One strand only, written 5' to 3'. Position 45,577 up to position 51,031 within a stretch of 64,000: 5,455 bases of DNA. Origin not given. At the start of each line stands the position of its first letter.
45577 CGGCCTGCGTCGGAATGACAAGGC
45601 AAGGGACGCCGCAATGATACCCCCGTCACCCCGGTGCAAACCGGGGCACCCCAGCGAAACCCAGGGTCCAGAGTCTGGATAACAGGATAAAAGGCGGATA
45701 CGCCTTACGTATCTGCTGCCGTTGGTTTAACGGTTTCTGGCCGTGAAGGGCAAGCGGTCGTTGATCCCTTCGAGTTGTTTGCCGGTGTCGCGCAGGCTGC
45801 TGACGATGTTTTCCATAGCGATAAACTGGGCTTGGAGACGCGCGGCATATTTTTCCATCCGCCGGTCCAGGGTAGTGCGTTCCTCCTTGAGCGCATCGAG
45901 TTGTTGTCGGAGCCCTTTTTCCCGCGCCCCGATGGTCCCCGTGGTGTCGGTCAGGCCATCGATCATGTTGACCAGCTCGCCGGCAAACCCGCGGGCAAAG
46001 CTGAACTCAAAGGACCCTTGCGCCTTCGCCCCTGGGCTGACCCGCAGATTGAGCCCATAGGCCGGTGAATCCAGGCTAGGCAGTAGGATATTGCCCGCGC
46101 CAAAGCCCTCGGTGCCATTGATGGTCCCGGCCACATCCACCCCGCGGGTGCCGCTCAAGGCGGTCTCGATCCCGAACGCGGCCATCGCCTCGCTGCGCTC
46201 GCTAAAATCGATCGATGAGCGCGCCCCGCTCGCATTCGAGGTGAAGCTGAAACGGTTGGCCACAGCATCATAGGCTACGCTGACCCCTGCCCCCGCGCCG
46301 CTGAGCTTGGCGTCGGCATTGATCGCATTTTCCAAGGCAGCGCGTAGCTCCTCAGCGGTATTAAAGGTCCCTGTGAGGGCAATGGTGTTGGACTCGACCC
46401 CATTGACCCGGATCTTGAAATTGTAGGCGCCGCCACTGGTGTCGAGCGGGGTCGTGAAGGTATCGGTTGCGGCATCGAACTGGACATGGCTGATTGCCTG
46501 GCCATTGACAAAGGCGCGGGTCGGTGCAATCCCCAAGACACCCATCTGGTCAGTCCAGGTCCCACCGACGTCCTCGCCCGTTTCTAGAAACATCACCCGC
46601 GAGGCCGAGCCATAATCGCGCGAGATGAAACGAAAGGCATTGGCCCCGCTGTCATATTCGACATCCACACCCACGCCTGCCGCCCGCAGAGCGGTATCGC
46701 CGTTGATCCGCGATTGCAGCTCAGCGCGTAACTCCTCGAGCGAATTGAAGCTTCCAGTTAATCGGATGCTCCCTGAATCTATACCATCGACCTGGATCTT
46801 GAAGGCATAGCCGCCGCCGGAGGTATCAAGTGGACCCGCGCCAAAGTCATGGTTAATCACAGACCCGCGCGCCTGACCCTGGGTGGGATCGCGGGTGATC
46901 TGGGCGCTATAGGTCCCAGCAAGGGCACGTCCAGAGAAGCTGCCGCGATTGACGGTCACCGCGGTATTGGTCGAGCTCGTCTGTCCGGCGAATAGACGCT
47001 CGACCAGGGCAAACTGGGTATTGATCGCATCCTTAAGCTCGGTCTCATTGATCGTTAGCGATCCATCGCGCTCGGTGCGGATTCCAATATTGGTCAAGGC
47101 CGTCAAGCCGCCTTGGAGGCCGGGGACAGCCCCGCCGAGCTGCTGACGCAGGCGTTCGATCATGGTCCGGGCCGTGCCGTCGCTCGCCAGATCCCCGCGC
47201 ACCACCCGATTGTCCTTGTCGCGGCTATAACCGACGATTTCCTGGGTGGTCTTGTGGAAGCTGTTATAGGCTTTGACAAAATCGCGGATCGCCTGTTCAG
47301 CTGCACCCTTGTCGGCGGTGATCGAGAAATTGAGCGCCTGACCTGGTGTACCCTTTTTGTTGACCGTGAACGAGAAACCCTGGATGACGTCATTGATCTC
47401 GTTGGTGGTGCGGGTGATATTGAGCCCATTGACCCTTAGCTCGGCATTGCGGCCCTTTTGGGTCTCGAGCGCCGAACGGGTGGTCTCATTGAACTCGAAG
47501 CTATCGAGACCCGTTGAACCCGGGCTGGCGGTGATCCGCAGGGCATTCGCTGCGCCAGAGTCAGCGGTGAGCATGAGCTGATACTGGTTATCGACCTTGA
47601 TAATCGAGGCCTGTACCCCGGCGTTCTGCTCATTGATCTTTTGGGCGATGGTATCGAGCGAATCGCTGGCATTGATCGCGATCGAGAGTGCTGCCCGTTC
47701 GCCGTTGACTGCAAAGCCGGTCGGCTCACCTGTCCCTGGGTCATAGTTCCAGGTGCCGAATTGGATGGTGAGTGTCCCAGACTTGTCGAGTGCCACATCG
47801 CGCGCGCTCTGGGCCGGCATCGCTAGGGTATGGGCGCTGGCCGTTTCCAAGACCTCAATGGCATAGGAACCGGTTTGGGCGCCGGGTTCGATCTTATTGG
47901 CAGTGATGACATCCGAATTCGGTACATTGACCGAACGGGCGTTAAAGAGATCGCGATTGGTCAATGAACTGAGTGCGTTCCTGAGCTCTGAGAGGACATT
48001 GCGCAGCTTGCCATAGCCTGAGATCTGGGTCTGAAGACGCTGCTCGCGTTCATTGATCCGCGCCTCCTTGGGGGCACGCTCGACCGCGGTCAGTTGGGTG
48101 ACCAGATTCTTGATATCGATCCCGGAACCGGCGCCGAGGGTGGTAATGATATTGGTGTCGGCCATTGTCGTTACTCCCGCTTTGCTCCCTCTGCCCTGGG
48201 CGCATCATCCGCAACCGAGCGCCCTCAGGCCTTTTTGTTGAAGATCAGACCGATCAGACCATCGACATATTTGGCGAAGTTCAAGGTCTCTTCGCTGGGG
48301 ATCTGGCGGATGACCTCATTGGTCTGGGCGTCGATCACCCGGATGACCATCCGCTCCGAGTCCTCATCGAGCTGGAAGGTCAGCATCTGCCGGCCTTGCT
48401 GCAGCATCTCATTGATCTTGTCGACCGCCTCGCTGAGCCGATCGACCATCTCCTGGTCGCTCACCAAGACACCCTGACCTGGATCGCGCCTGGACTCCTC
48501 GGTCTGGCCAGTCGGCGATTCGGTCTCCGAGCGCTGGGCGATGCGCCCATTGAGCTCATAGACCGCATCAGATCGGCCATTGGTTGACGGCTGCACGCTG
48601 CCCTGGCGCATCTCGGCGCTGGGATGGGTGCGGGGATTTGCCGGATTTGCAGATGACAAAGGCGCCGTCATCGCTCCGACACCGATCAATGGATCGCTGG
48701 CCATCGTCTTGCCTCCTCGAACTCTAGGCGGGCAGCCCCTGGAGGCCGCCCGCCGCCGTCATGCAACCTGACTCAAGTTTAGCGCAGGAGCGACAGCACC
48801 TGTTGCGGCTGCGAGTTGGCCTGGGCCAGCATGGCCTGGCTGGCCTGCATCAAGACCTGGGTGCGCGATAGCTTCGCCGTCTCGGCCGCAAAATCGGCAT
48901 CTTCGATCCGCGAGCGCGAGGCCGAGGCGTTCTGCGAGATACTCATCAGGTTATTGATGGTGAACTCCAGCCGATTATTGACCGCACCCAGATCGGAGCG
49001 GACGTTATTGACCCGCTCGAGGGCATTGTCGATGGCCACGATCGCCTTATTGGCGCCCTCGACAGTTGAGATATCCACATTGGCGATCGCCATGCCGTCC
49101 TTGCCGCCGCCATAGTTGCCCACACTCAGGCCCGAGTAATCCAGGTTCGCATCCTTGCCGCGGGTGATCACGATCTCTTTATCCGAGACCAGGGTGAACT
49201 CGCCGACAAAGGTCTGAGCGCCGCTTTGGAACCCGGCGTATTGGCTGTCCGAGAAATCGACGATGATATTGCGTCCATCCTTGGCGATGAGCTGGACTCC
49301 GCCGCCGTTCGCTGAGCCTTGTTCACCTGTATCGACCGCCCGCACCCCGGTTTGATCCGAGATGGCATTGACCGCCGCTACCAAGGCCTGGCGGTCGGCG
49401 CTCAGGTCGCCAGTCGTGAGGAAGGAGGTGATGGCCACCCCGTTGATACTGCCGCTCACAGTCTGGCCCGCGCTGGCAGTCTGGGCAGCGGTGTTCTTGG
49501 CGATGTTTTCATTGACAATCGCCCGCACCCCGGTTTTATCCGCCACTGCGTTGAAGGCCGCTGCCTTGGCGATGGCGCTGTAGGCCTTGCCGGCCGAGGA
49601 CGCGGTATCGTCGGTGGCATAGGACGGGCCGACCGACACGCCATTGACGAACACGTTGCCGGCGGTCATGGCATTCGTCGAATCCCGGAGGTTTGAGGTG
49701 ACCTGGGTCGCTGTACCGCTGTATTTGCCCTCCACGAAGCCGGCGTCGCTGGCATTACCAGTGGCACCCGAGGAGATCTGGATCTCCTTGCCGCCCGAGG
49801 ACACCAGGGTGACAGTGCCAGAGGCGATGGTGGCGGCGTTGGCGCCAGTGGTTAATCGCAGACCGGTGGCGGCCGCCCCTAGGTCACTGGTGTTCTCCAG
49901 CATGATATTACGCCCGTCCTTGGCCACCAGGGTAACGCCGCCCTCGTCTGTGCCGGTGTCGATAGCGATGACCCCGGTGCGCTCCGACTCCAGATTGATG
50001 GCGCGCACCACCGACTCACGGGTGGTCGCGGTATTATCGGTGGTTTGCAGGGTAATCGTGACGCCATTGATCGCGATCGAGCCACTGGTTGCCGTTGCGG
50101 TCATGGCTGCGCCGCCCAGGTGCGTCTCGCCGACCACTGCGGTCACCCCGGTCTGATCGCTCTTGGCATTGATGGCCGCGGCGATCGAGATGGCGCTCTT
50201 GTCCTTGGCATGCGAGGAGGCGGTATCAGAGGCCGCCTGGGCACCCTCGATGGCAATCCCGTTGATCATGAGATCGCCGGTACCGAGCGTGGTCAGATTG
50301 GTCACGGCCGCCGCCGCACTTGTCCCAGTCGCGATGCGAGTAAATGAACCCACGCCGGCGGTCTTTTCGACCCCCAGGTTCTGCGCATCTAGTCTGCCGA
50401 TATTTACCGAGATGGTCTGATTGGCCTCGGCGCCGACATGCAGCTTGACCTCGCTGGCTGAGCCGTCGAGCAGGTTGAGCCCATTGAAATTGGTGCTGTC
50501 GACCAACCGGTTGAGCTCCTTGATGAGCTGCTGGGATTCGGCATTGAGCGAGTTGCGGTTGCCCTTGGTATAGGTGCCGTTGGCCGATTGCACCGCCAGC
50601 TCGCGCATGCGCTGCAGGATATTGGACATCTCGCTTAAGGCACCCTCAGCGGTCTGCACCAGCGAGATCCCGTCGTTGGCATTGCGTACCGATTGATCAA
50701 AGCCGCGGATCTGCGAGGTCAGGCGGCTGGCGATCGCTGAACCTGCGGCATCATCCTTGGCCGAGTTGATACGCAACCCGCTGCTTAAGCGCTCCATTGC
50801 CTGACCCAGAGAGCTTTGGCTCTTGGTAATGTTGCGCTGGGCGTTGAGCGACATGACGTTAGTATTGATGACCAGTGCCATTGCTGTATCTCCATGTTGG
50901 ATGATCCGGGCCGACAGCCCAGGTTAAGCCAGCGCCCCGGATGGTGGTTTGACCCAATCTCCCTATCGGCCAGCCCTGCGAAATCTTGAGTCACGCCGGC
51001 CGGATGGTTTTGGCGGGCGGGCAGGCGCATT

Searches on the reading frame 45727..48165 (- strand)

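Call 5: search_protein_families(library=pfam, proteins=[window:45727-48165:-], max_evalue=0.01)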
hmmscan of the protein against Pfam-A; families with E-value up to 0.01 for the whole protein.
window:45727-48165:- (812 aa): 4 families
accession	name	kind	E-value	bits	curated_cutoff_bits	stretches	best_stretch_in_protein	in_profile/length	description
PF07195.17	FliD_C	-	1.4e-44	152.8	25.4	2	238-404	1-170/236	Flagellar hook-associated protein 2 C-terminus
PF02465.23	FliD_N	-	2.2e-22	79.9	24.8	1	14-112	1-97/97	Flagellar hook-associated protein 2 N-terminus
PF07196.18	Flagellin_IN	-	4.4e-08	33.6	22.7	1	161-202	14-54/55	Flagellin hook IN motif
PF16344.10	FecR_C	-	0.007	16.8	24.4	0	581-612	20-51/70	FecR, C-terminal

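Call 10: search_protein_families(library=ncbifam, proteins=[window:45727-48165:-], max_evalue=0.01)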
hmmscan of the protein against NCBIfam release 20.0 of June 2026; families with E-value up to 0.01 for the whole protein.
window:45727-48165:- (812 aa): 8 families
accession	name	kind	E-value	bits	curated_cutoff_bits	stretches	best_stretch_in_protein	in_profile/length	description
NF005955.1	PRK08032.1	equivalog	2.1e-64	218.2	387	2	7-405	4-392/465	flagellar filament capping protein FliD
NF006435.1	PRK08724.1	equivalog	2e-41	142.5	580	3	9-214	5-191/672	flagellar filament capping protein FliD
NF009400.1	PRK12765.1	equivalog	3e-33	115.2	448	2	1-404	1-408/596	flagellar filament capping protein FliD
NF005833.0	PRK07737.1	equivalog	8.5e-30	104.2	444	2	11-311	7-295/501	flagellar hook-associated protein 2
NF005188.0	PRK06664.1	equivalog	3.4e-28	98.4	469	3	235-395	387-569/661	flagellar hook-associated protein FliD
NF005281.0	PRK06798.1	equivalog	2.9e-17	62.8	375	1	16-394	22-355/440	flagellar hook-associated protein 2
NF006282.1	PRK08453.1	equivalog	1.1e-16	60.5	500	1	163-410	351-601/673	flagellar filament capping protein FliD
NF005187.0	PRK06663.1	equivalog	0.0013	17.6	337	1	160-200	227-267/419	flagellar hook-associated protein 3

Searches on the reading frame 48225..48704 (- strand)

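Call 5: search_protein_families(library=pfam, proteins=[window:48225-48704:-], max_evalue=0.01)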
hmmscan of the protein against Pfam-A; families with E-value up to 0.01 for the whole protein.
window:48225-48704:- (159 aa): 1 family
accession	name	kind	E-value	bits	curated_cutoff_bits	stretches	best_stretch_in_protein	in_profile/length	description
PF03646.20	FlaG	-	2.6e-23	82.5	23.8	1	83-157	31-101/101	FlaG protein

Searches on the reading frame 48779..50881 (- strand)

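Call 5: search_protein_families(library=pfam, proteins=[window:48779-50881:-], max_evalue=0.01)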
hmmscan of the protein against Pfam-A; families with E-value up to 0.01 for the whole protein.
window:48779-50881:- (700 aa): 3 families
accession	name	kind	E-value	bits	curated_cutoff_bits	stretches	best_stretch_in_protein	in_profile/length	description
PF00669.25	Flagellin_N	-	2.2e-48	164.3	26.6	1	5-141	1-137/139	Bacterial flagellin N-terminal helical region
PF00700.27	Flagellin_C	-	2.3e-25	89.2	23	1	616-699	3-86/86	Bacterial flagellin C-terminal helical region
PF07196.18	Flagellin_IN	-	0.00037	21.1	22.7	1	219-263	12-54/55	Flagellin hook IN motif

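Call 10: search_protein_families(library=ncbifam, proteins=[window:48779-50881:-], max_evalue=0.01)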
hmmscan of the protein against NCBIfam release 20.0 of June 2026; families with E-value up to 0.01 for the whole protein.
window:48779-50881:- (700 aa): 27 families (the best 25 are shown)
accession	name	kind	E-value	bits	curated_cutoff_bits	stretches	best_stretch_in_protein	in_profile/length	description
NF009448.0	PRK12806.1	equivalog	7.2e-128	427.3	531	2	1-363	1-349/475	flagellin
NF006467.0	PRK08869.1-2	subfamily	1.3e-101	340.6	443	2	1-251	1-250/400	flagellin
NF009444.0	PRK12802.1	equivalog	1.8e-94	316.5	332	2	1-196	1-199/282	flagellin domain-containing protein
NF005953.0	PRK08026.1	subfamily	2.6e-87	294.7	619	2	1-292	1-277/548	FliC/FljB family flagellin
NF005294.0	PRK06819.1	subfamily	1.3e-86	291.5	387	2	1-287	1-285/376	FliC/FljB family flagellin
NF006468.0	PRK08869.1-3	subfamily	6.4e-79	265.7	436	2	1-168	1-168/378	polar flagellin E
NF006466.0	PRK08869.1-1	subfamily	6.4e-78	262.9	426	2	1-274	1-261/377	flagellin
NF006469.0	PRK08869.1-4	equivalog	1.5e-75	255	627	2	1-274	1-261/377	flagellin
NF006470.0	PRK08869.1-5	equivalog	4.8e-73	246.6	423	2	3-299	2-294/388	flagellin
NF010115.0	PRK13588.1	subfamily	1.4e-72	245.4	503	3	1-406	1-391/514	flagellin B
NF038071.1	lat_flg_LafA_2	exception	4.9e-66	223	365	2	1-199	1-201/284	lateral flagellin LafA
NF006264.0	PRK08411.1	subfamily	9.5e-63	212.8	729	3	1-409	1-376/572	flagellin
NF009446.0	PRK12804.1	subfamily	2.4e-62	211.1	352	2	5-177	3-185/301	flagellin Hag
NF009449.0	PRK12807.1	subfamily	2.8e-56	191.2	347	2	5-198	3-206/287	flagellin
NF009234.0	PRK12584.1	equivalog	3.1e-56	191.5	752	3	1-418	1-400/510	flagellin A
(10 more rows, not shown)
